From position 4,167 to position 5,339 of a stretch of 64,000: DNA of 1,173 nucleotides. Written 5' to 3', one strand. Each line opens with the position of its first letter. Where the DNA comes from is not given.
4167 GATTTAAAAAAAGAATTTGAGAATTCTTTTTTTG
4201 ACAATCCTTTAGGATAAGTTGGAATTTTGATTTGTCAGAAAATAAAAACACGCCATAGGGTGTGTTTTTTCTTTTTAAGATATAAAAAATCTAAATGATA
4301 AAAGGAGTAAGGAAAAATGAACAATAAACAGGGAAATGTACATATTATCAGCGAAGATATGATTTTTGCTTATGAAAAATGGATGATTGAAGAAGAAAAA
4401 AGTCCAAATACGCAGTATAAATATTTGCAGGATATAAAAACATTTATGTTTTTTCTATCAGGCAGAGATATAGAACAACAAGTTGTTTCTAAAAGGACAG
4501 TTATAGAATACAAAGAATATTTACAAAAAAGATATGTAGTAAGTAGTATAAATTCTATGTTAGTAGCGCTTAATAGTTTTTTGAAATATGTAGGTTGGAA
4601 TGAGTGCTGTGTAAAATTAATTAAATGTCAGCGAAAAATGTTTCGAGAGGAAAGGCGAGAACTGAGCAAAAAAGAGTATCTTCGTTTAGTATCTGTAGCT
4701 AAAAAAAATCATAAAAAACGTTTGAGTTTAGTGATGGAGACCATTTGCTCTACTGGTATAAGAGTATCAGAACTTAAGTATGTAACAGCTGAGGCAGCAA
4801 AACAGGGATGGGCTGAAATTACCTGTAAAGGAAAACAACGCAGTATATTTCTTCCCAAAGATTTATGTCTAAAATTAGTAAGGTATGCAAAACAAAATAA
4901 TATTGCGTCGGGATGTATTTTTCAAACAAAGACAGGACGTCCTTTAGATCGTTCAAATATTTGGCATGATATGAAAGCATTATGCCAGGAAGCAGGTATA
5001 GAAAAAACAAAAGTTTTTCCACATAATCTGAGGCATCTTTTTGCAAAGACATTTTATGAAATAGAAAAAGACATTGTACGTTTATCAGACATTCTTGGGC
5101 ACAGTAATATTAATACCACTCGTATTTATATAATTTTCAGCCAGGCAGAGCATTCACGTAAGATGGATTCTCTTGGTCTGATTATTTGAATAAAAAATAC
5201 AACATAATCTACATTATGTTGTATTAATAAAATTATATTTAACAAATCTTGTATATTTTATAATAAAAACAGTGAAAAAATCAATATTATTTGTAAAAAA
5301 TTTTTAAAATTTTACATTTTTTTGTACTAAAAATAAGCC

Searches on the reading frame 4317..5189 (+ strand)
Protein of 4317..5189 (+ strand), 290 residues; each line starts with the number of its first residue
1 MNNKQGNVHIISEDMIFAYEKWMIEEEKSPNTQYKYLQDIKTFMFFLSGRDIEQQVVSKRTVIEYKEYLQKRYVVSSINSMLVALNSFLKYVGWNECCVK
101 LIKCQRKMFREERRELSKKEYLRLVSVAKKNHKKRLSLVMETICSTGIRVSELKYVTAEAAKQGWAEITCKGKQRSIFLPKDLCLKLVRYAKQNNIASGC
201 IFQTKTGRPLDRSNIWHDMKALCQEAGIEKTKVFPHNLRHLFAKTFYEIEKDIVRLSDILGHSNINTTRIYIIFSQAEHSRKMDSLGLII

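Call 6: search_protein_families(library=pfam, proteins=[window:4317-5189:+], max_evalue=0.01)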
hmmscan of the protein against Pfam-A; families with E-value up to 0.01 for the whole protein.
window:4317-5189:+ (290 aa): 5 families
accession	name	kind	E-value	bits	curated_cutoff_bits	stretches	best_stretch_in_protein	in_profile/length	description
PF00589.27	Phage_integrase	-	3.9e-24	85.8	27.1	1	116-272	3-166/172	Phage integrase family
PF13102.12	Phage_int_SAM_5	-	5.3e-06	27.2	22.3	0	10-43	45-78/98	Phage integrase SAM-like domain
PF02899.23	Phage_int_SAM_1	-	8.2e-06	26.5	22.3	1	23-92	9-79/83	Phage integrase, N-terminal SAM-like domain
PF13495.12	Phage_int_SAM_4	-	0.00012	22.8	27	1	26-92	12-78/85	Phage integrase, N-terminal SAM-like domain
PF06849.18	DUF1246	-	0.0061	17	25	0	64-124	49-113/122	Protein of unknown function (DUF1246)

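Call 7: find_encoding_contigs(protein=window:4317-5189:+, flank=3000, max_places=10)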
Protein window:4317-5189:+ (290 aa): 10 contigs read that carry it; 4 places shown.
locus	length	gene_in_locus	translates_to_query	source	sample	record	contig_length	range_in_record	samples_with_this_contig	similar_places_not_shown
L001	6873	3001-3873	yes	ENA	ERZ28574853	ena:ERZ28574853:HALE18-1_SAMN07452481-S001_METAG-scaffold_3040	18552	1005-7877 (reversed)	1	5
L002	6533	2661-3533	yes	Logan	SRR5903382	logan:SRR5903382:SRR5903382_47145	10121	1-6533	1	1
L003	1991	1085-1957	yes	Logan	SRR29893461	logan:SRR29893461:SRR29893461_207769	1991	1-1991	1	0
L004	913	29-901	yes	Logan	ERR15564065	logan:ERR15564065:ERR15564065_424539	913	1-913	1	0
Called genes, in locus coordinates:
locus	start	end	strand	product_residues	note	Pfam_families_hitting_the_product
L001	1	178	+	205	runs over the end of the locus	PF11667:DUF3267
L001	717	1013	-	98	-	-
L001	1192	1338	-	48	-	-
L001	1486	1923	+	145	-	PF20185:DUF6548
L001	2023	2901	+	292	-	-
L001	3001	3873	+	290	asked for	PF02899:Phage_int_SAM_1 (faint), PF00589:Phage_integrase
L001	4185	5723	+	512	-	PF18655:SHIRT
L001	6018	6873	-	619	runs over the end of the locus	?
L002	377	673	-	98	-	-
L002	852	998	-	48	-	-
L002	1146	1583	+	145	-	PF20185:DUF6548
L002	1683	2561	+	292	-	-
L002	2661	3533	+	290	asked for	PF02899:Phage_int_SAM_1 (faint), PF00589:Phage_integrase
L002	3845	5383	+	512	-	PF18655:SHIRT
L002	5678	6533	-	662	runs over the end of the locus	PF03190:Thioredox_DsbH, PF13899:Thioredoxin_7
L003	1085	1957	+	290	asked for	PF02899:Phage_int_SAM_1 (faint), PF00589:Phage_integrase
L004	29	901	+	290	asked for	PF02899:Phage_int_SAM_1 (faint), PF00589:Phage_integrase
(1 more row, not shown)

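Call 28: find_related_loci(query=A2, collection=genome_contigs, flank=3000)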
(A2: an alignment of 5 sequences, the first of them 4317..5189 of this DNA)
Query A2 (290 aa) in genome_contigs; peptide patterns used: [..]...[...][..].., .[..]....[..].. (x = any residue, [..] = any of these).
600 stretches matched a pattern (row limit reached: there are more); 594 encode a relative of the query (tblastn E <= 1e-3); the best 80 are kept; 80 distinct loci.
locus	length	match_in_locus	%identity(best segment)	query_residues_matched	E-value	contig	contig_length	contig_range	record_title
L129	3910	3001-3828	53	10-290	3e-100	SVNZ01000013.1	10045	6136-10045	MAG: Oscillospiraceae bacterium isolate SIG552 NODE_13712_length_10045_cov_48.432083, whole genome shotgun sequence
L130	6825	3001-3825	54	10-290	1e-99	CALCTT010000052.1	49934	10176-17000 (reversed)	MAG TPA_asm: uncultured Clostridia bacterium isolate SRR6425795_bin.14_CONCOCT_v1.1_MAG genome assembly, contig: ERZ1767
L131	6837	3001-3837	51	7-290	4e-99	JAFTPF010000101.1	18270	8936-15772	MAG: Clostridia bacterium isolate RGIG4024 Roe_deer_Cecum-5__c445229, whole genome shotgun sequence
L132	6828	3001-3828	53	10-290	5e-99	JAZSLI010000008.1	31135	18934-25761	MAG: Acutalibacteraceae bacterium isolate T1900044558_TS20190024.MAGScoT_cleanbin_000021 SGB_334_k141_987200, whole geno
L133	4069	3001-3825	52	11-290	5e-99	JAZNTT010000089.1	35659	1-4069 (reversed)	MAG: Eubacteriales bacterium isolate T1900044802_TS20190268.MAGScoT_cleanbin_000034 SGB_2720_k141_2223282, whole genome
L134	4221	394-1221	52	10-290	7e-99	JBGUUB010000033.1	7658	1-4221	MAG: Acutalibacteraceae bacterium isolate fecal_MAG_56 fecal_MAG_56_contig_0033, whole genome shotgun sequence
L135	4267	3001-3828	53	10-290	6e-99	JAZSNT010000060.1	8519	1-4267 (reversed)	MAG: Acutalibacteraceae bacterium isolate T1900044550_TS20190016.MAGScoT_cleanbin_000024 SGB_215_k141_3424030, whole gen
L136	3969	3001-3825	53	11-290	8e-99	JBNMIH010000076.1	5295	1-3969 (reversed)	MAG: Faecousia sp. isolate CM_BacFae2301.101 k141_179687_length_5295_cov_17.9845, whole genome shotgun sequence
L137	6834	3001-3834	51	9-290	3e-98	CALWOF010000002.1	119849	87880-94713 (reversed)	MAG: uncultured Oscillospiraceae bacterium isolate BRZ_L__bin33 genome assembly, contig: BRZ_L__NODE_410_length_119849_c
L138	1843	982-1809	53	7-289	2e-104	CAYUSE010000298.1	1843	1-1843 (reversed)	MAG TPA_asm: uncultured Lachnospiraceae bacterium isolate SRP287540_co2_367 genome assembly, contig: NODE_73933_length_1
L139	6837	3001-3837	52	7-290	3e-98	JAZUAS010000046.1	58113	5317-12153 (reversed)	MAG: Eubacteriales bacterium isolate T1900045319_YK20190008.MAGScoT_cleanbin_000024 SGB_6338_k141_1154235, whole genome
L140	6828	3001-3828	53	10-290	2e-98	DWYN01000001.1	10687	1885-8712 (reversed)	MAG TPA_asm: Candidatus Blautia excrementipullorum isolate CHK197-7439 CHK197__C1251_L10687_SAMEA5754841, whole genome s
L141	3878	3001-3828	52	10-290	1e-98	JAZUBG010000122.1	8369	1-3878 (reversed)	MAG: Eubacteriales bacterium isolate T1900045317_YK20190006.MAGScoT_cleanbin_000084 SGB_6320_k141_833522, whole genome s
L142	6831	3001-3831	51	9-290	1e-98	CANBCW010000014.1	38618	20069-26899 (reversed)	MAG TPA_asm: uncultured Clostridia bacterium isolate SRR15429246_bin.1_metawrap_v1.3_MAG genome assembly, contig: NODE.7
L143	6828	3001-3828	55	10-290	2e-102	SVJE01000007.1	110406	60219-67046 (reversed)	MAG: Oscillospiraceae bacterium isolate SIG427 NODE_4239_length_110406_cov_6.841339, whole genome shotgun sequence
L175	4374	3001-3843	51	5-290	5e-95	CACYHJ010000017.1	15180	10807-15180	MAG: Ruminococcaceae bacterium isolate RUG11941 genome assembly, contig: RUG11941_asm_17, whole genome shotgun sequence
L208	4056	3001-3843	50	5-290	8e-94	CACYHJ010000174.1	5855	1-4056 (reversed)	MAG: Ruminococcaceae bacterium isolate RUG11941 genome assembly, contig: RUG11941_asm_174, whole genome shotgun sequence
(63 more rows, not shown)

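Call 34: search_protein_families(library=ncbifam, proteins=[window:4317-5189:+], max_evalue=0.001)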
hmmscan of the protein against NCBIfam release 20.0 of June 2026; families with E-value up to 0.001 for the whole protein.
window:4317-5189:+ (290 aa): 10 families
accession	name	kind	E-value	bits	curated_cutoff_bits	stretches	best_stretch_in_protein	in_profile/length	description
NF040815.2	recomb_XerA_Arch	equivalog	3e-39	135.2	220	1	22-278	6-258/263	site-specific tyrosine recombinase/integron integrase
TIGR02225.1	recomb_XerD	equivalog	4.8e-35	121.3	329.6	1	22-276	7-276/290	site-specific tyrosine recombinase XerD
NF001399.0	PRK00283.1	subfamily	1.5e-33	116.4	279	1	21-275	15-284/300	tyrosine recombinase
TIGR02224.1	recomb_XerC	equivalog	1.5e-31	109.9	335.15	1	24-276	9-279/295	tyrosine recombinase XerC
NF003462.0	PRK05084.1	equivalog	5.3e-16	58.3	267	1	131-286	192-356/360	tyrosine recombinase XerS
TIGR02249.1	integrase_gron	subfamily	5.6e-14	52.2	265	1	212-272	239-298/315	integron integrase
NF002331.0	PRK01287.1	subfamily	3.2e-12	46.1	371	1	16-272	30-310/365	site-specific tyrosine recombinase XerC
NF011946.0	PRK15417.1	equivalog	9.5e-08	31.6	435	1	219-273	261-314/337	integron integrase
NF007370.0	PRK09870.1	subfamily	4.4e-06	26.5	221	1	195-272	101-177/200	tyrosine-type DNA invertase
NF007371.0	PRK09871.1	subfamily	1.3e-05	24.8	222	1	198-273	99-173/198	tyrosine-type DNA invertase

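Call 35: search_solved_structures(query=window:4317-5189:+, max_evalue=0.001)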
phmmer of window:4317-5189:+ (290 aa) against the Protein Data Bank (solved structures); distinct sequences matched with E-value up to 0.001: 7.
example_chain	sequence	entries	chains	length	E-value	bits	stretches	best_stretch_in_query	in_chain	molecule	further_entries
4a8e_A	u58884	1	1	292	1.5e-18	70.3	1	14-276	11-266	PROBABLE TYROSINE RECOMBINASE XERC-LIKE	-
1a0p_A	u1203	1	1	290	1.3e-14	57.4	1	24-273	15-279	SITE-SPECIFIC RECOMBINASE XERD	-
5dcf_A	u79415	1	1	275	1.5e-13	53.9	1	134-273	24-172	Tyrosine recombinase XerD,DNA translocase FtsK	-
5hxy_A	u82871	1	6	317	6.2e-12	48.6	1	13-274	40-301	Tyrosine recombinase XerA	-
5jjv_A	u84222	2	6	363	3.6e-09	39.5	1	134-276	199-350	Tyrosine recombinase XerH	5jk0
9i5v_14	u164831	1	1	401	2.7e-08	36.7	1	28-275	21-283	Ribosome-associated translation inhibitor RaiA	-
2a3v_A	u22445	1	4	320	1.3e-07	34.4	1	219-272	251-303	site-specific recombinase IntI4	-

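Call 43: find_homologous_proteins(query=window:4317-5189:+, max_evalue=1e-30)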
Query window:4317-5189:+ (290 aa): 7995 proteins with E <= 1e-30 among 8000 candidates; the best 120 are listed.
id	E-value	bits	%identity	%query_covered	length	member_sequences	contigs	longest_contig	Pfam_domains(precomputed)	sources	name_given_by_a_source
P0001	1.4e-187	639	99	100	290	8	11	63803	PF00589.28,PF02899.24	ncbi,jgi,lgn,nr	ncbi:MAG: tyrosine-type recombinase/integrase [Firmicutes bacterium]|jgi:integrase/recombinase XerD|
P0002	3.5e-118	412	62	100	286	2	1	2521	PF00589.28,PF02899.24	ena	-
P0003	1.6e-112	393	63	94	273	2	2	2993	PF00589.28,PF02899.24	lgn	-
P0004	2.9e-110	386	63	94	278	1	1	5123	PF00589.28,PF02899.24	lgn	-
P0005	2.3e-107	376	61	95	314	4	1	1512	PF00589.28,PF02899.24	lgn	-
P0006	1.2e-104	367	59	97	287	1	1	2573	PF00589.28,PF02899.24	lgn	-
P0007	2.8e-104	366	59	94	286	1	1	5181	PF00589.28,PF02899.24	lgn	-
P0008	3.3e-103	363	58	95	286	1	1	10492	PF00589.28,PF02899.24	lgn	-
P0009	1.2e-101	358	59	97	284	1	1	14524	PF00589.28,PF02899.24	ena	-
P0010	1.5e-101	357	60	94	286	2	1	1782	PF00589.28,PF02899.24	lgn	-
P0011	2.4e-101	357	58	99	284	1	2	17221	PF00589.28,PF02899.24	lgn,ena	-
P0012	4.9e-101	356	60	94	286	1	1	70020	PF00589.28,PF02899.24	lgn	-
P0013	6.1e-100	352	60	94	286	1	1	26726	PF00589.28,PF02899.24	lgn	-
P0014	7.4e-99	348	57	97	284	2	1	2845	PF00589.28,PF02899.24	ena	-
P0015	8.4e-99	348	59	94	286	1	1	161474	PF00589.28,PF02899.24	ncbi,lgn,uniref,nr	ncbi:tyrosine-type recombinase/integrase [Hespellia stercorisuis]|uniref:Site-specific recombinase X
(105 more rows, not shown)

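Call 44: find_encoding_contigs(protein=P0001, flank=2500, max_places=10)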
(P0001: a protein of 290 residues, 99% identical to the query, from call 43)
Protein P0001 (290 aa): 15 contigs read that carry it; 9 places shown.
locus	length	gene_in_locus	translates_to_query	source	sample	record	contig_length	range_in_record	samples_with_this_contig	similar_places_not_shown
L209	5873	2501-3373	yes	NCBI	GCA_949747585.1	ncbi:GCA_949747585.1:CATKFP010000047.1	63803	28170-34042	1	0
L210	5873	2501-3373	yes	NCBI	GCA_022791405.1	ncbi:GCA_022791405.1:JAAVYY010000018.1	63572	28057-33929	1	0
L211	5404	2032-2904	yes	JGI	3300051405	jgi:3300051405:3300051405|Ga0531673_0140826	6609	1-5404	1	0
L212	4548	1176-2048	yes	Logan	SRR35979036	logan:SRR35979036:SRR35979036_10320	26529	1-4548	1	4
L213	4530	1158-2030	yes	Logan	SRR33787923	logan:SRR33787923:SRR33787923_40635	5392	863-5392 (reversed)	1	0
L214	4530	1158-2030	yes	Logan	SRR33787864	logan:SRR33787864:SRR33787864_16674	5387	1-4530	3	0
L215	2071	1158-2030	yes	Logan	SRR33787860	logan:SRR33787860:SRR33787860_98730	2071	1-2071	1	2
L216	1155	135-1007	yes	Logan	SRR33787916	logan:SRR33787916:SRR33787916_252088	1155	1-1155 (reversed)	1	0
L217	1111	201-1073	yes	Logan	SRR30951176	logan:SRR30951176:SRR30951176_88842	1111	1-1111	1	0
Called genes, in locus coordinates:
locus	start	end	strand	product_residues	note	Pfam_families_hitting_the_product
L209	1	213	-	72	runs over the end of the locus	-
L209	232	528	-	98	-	-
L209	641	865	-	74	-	PF18924:DUF5674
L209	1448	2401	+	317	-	-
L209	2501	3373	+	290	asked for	PF02899:Phage_int_SAM_1 (weak), PF00589:Phage_integrase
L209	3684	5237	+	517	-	PF18655:SHIRT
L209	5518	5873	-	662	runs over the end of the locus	PF03190:Thioredox_DsbH, PF13899:Thioredoxin_7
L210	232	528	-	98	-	-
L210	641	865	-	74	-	PF18924:DUF5674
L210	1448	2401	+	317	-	-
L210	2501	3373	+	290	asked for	PF02899:Phage_int_SAM_1 (weak), PF00589:Phage_integrase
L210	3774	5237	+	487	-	PF18655:SHIRT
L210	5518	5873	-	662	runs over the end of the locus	PF03190:Thioredox_DsbH, PF13899:Thioredoxin_7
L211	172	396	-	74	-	PF18924:DUF5674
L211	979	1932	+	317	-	-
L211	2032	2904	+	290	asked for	PF02899:Phage_int_SAM_1 (weak), PF00589:Phage_integrase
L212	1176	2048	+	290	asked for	PF02899:Phage_int_SAM_1 (weak), PF00589:Phage_integrase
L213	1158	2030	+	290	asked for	PF02899:Phage_int_SAM_1 (weak), PF00589:Phage_integrase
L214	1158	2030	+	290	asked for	PF02899:Phage_int_SAM_1 (weak), PF00589:Phage_integrase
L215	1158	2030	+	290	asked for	PF02899:Phage_int_SAM_1 (weak), PF00589:Phage_integrase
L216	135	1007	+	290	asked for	PF02899:Phage_int_SAM_1 (weak), PF00589:Phage_integrase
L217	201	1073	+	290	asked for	PF02899:Phage_int_SAM_1 (weak), PF00589:Phage_integrase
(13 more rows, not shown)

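Call 45: list_cluster_members(proteins=[window:4317-5189:+, window:5501-7039:+])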
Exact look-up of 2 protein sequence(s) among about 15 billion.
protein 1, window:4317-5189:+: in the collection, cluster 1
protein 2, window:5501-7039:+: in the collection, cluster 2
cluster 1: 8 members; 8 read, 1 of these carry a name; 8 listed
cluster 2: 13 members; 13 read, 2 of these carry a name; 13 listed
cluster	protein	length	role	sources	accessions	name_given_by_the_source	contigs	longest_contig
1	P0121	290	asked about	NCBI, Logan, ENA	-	-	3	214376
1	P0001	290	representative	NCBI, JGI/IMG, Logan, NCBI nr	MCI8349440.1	MAG: tyrosine-type recombinase/integrase [Firmicutes bacterium] | integrase/recombinase XerD | tyrosine-type recombinase/integrase [Bacillota bacterium]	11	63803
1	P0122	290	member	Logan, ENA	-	-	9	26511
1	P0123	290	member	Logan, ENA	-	-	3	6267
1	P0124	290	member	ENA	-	-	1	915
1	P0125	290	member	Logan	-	-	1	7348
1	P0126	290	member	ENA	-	-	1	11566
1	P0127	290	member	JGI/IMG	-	-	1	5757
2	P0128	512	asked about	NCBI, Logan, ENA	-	-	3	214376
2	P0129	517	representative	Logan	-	-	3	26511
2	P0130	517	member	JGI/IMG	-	hypothetical protein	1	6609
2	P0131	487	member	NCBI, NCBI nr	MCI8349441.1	MAG: hypothetical protein HFE74_08435 [Firmicutes bacterium] | hypothetical protein [Bacillota bacterium]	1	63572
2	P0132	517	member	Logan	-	-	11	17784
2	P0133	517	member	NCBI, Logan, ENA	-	-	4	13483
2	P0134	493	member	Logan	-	-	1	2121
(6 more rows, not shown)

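Call 47: find_encoding_contigs(protein=P0132, flank=700, max_places=10)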
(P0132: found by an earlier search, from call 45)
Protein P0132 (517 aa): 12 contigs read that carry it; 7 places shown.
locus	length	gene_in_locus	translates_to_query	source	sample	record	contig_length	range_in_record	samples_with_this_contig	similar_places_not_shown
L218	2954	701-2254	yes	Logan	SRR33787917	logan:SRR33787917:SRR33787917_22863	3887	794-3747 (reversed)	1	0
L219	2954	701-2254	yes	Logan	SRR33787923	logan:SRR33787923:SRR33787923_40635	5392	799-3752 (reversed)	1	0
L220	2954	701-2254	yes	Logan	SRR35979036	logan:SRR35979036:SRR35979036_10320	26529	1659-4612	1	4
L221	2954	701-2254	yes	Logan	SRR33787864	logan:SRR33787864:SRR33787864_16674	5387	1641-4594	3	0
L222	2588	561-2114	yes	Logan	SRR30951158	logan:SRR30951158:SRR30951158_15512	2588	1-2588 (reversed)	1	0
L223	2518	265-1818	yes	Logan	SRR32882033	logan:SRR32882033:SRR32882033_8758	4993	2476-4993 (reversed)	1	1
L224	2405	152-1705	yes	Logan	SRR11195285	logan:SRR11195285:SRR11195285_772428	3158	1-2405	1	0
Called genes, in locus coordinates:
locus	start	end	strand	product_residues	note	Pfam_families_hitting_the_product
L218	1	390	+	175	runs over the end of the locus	?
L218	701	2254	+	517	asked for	PF18655:SHIRT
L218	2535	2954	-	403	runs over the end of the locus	?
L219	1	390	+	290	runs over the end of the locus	PF02899:Phage_int_SAM_1 (weak), PF00589:Phage_integrase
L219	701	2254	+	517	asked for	PF18655:SHIRT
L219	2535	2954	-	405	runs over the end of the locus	?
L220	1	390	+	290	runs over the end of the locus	PF02899:Phage_int_SAM_1 (weak), PF00589:Phage_integrase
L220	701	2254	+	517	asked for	PF18655:SHIRT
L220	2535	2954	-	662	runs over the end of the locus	PF03190:Thioredox_DsbH, PF13899:Thioredoxin_7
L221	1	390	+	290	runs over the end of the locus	PF02899:Phage_int_SAM_1 (weak), PF00589:Phage_integrase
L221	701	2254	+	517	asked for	PF18655:SHIRT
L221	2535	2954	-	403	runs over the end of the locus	?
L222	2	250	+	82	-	?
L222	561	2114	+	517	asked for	PF18655:SHIRT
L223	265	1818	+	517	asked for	PF18655:SHIRT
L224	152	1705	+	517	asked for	PF18655:SHIRT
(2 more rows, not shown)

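Call 51: search_protein_families(library=pfam, alignment_id=A3, max_evalue=0.0001)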
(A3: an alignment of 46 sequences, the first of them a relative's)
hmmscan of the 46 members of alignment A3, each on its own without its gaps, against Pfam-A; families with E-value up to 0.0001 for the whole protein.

A. member 1, L131:4208-6556:+ (783 aa): 2 families
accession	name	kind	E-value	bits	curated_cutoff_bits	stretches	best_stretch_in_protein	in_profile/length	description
PF13229.12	Beta_helix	-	3.6e-10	40.1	25.9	1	425-548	48-157/158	Right handed beta helix region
PF01696.23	Adeno_E1B_55K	-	1.8e-06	27.4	24.5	0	415-527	107-202/387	Adenovirus EB1 55K protein / large t-antigen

B. families by the number of members that match (of 46 scanned): 35 families (the first 25 are shown)
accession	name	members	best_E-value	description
PF13421.11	Band_7_1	7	1.1e-43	SPFH domain-Band 7 family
PF01145.31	Band_7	6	5.5e-10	SPFH domain / Band 7 family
PF13240.11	Zn_Ribbon_1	5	1.4e-18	zinc-ribbon domain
PF13248.11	Zn_ribbon_3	5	2.2e-13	zinc-ribbon domain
PF00440.29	TetR_N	5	1.7e-09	Bacterial regulatory proteins, tetR family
PF12773.13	DZR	4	1.5e-20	Double zinc ribbon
PF17032.10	Zn_ribbon_15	4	6.3e-09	zinc-ribbon family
PF18912.6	DZR_2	4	2.8e-08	Double zinc ribbon domain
PF00501.34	AMP-binding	2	4.3e-68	AMP-binding enzyme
PF13193.12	AMP-binding_C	2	8.8e-16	AMP-binding enzyme C-terminal domain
PF14205.11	Cys_rich_KTR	2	2.1e-09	Cysteine-rich KTR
PF09851.14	SHOCT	2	3e-07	Short C-terminal domain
PF13306.12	LRR_5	1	2.9e-88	BspA type Leucine rich repeat region (6 copies)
PF03480.18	DctP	1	6.7e-73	Bacterial extracellular solute-binding protein, family 7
PF00395.25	SLH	1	2.2e-34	S-layer homology domain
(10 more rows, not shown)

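Call 62: find_encoding_contigs(protein=P0011, flank=2500, max_places=3)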
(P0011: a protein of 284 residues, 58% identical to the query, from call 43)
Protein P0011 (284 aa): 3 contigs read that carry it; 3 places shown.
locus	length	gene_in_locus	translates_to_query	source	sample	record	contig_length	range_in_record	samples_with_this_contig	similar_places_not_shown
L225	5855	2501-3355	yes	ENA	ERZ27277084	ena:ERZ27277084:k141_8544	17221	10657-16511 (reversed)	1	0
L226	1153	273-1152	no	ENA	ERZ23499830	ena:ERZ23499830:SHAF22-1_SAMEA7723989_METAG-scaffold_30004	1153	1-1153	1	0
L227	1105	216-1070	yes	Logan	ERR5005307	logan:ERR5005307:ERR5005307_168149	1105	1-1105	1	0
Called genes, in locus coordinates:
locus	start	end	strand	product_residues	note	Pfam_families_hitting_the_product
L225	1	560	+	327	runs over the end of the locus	PF08843:AbiEii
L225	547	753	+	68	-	-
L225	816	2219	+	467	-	PF03432:Relaxase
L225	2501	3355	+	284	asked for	PF02899:Phage_int_SAM_1, PF00589:Phage_integrase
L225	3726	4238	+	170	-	PF02082:Rrf2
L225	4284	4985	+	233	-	PF00072:Response_reg, PF04397:LytTR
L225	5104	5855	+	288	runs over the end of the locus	-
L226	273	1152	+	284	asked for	PF02899:Phage_int_SAM_1, PF00589:Phage_integrase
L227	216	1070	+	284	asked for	PF02899:Phage_int_SAM_1, PF00589:Phage_integrase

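Call 63: find_encoding_contigs(protein=P0012, flank=2500, max_places=3)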
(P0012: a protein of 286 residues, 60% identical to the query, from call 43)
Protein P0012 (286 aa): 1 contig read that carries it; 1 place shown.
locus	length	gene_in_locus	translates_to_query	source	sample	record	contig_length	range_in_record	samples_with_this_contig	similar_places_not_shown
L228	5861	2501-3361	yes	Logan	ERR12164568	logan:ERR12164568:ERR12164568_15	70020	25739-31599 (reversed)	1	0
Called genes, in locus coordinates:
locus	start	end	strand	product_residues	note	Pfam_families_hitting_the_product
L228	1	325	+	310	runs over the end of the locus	PF17989:ALP_N (weak), PF21522:MreB-like_C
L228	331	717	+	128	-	-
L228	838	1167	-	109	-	PF01381:HTH_3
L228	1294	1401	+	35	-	-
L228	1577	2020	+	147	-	PF04545:Sigma70_r4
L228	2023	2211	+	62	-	PF12645:HTH_16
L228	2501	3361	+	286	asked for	PF02899:Phage_int_SAM_1, PF00589:Phage_integrase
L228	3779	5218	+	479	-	PF02082:Rrf2, PF01966:HD, PF13487:HD_5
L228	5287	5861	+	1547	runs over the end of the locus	-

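Call 64: find_encoding_contigs(protein=P0009, flank=2500, max_places=3)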
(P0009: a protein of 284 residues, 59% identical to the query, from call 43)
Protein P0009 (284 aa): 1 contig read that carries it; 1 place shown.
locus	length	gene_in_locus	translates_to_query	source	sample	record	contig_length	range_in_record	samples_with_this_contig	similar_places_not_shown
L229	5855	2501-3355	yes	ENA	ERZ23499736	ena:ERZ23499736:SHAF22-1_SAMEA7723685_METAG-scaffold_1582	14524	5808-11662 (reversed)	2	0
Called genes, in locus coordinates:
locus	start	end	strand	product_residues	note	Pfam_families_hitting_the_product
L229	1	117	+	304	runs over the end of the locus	PF13154:DUF3991, PF13155:Toprim_2, PF13362:Toprim_3 (weak)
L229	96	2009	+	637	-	PF02534:T4SS-DNA_transf, PF10412:TrwB_AAD_bind, PF12696:TraG-D_C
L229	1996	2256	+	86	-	PF02082:Rrf2 (weak), PF13730:HTH_36, PF00392:GntR (weak), PF01325:Fe_dep_repress (weak), PF01022:HTH_5 (weak), PF13412:HTH_24 (weak)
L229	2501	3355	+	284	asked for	PF02899:Phage_int_SAM_1 (faint), PF00589:Phage_integrase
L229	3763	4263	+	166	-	PF02082:Rrf2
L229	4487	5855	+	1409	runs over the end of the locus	PF17802:SpaA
